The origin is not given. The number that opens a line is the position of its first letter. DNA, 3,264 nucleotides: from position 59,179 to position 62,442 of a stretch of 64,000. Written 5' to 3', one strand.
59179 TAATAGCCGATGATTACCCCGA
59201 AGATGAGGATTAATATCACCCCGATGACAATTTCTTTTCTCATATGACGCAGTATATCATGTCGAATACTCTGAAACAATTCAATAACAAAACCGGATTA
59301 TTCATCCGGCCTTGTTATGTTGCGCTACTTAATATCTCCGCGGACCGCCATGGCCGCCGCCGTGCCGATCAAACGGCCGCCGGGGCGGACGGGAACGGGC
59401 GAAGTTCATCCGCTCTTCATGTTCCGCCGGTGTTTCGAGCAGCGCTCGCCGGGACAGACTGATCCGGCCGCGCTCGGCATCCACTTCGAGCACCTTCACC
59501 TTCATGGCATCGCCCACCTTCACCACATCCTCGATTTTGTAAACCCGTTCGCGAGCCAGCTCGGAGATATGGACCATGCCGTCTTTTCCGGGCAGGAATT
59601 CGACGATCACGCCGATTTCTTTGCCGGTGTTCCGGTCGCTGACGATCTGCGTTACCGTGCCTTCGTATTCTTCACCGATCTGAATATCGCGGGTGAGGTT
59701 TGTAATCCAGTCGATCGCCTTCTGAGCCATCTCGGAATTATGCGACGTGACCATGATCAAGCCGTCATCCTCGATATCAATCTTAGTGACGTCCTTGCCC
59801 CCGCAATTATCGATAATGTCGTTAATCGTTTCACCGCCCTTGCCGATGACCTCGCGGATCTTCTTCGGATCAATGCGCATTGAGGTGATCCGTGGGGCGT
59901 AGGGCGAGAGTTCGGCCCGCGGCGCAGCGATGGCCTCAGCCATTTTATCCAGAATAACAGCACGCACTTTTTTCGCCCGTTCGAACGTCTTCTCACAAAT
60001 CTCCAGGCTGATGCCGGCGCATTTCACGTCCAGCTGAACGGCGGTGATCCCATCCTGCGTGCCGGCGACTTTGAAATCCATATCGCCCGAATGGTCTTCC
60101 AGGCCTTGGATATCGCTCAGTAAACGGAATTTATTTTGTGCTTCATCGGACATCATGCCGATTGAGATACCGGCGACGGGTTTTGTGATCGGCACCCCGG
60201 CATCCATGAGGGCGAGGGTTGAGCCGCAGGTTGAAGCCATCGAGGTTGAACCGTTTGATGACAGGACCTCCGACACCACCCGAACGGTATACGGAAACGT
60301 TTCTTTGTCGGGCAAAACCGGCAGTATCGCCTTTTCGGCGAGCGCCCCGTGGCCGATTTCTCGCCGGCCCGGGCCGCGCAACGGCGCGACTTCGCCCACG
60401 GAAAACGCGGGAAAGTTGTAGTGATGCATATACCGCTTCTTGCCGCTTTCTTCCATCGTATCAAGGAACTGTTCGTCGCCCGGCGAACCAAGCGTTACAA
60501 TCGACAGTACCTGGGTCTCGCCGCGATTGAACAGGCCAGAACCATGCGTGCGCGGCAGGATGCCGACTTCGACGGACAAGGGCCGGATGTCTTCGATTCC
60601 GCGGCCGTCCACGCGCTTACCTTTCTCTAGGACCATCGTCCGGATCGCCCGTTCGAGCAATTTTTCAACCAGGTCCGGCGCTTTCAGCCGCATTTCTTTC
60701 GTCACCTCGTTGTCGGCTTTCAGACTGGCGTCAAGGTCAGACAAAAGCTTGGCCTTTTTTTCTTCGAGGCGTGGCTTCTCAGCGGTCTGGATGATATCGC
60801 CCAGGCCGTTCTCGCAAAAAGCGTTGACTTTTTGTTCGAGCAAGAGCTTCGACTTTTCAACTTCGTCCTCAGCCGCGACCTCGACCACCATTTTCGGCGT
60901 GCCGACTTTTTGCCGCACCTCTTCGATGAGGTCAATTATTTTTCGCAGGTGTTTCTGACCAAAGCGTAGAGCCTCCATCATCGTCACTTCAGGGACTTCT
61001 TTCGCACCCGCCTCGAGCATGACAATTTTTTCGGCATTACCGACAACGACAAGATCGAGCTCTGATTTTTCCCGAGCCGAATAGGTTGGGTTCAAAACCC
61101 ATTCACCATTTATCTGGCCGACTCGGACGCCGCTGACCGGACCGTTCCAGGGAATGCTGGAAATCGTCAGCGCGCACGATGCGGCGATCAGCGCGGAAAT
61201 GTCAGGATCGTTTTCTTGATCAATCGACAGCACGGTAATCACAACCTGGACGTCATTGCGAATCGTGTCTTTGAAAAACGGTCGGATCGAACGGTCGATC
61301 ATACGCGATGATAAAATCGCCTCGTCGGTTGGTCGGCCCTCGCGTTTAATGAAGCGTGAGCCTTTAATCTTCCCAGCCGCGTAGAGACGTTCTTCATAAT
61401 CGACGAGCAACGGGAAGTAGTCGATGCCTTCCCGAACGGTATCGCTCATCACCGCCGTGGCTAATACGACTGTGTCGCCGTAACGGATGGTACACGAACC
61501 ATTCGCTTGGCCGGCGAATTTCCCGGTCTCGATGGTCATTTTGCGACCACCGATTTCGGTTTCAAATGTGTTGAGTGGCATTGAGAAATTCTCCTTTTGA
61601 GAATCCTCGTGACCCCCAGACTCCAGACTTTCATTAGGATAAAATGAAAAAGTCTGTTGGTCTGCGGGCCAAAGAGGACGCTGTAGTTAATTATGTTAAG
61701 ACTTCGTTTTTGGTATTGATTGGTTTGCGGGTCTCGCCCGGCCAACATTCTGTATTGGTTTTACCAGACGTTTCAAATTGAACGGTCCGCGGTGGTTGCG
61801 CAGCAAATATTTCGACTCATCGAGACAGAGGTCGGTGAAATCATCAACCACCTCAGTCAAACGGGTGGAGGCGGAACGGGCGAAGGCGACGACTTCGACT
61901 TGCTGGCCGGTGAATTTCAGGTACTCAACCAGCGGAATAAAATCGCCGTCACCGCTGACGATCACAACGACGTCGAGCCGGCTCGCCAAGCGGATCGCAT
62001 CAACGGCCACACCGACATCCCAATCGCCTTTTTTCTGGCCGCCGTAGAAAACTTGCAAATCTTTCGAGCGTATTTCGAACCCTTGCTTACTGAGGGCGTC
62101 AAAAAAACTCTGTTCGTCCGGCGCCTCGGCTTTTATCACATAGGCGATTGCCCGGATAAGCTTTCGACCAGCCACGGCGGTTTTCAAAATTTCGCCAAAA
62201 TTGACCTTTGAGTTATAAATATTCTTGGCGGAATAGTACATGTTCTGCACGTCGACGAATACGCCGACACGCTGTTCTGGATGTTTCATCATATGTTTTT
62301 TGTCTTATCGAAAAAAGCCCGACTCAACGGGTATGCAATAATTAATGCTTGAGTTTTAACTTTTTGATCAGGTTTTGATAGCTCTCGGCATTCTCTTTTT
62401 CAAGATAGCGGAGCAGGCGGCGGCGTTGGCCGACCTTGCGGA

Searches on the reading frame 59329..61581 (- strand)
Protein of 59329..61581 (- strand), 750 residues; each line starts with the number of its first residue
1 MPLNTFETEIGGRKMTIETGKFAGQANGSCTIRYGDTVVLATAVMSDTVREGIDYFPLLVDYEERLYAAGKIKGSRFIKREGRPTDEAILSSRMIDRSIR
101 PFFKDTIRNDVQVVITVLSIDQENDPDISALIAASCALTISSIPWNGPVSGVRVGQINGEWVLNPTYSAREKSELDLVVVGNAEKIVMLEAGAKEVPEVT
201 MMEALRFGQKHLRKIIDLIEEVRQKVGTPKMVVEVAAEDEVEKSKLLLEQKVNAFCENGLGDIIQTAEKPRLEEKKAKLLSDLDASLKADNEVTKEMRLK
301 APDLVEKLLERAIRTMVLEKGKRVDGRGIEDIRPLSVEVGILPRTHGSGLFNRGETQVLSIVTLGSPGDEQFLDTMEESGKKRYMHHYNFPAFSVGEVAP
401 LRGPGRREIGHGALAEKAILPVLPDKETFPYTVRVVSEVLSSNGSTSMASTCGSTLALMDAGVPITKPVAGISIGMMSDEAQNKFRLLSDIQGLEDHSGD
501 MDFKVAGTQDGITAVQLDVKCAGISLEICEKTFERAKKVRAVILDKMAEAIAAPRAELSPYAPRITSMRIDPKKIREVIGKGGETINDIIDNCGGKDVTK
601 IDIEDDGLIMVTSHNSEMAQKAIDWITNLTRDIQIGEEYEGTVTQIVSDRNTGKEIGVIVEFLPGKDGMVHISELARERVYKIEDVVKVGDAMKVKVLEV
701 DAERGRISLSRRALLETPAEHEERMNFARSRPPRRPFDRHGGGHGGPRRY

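Call 16: search_protein_families(library=pfam, proteins=[window:59329-61581:-], max_evalue=0.05)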
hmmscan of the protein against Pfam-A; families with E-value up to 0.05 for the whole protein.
window:59329-61581:- (750 aa): 6 families
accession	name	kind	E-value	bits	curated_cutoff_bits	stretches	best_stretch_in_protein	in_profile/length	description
PF01138.27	RNase_PH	-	1.4e-58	197.4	25.5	2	12-144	2-130/130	3' exoribonuclease family, domain 1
PF00575.29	S1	-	6.9e-18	65.2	22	1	634-712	3-74/74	S1 RNA binding domain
PF03725.20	RNase_PH_C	-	3.1e-17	62.7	20.8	2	147-210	1-66/67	3' exoribonuclease family, domain 2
PF00013.35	KH_1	-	1.4e-07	31.6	21.5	1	566-627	2-65/66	KH domain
PF03726.19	PNPase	-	2.1e-05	25.3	24.6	1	248-327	2-80/81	Polyribonucleotide nucleotidyltransferase, RNA binding domain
PF24685.1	OB_RRP5_4th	-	0.027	14.9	31.5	0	656-700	24-71/92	RRP5 OB-fold domain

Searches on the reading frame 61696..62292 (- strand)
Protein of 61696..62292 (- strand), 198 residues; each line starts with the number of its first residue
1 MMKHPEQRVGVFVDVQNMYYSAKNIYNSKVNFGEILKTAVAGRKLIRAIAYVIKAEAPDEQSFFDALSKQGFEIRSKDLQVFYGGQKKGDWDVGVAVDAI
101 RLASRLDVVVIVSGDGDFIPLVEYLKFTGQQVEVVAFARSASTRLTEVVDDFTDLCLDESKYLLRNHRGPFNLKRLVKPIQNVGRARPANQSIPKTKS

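Call 16: search_protein_families(library=pfam, proteins=[window:61696-62292:-], max_evalue=0.05)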
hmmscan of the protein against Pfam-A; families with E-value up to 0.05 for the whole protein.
window:61696-62292:- (198 aa): 1 family
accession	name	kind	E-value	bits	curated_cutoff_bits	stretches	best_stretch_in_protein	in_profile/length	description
PF01936.24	NYN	-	6.6e-35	121.2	24.2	1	8-155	1-144/145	NYN domain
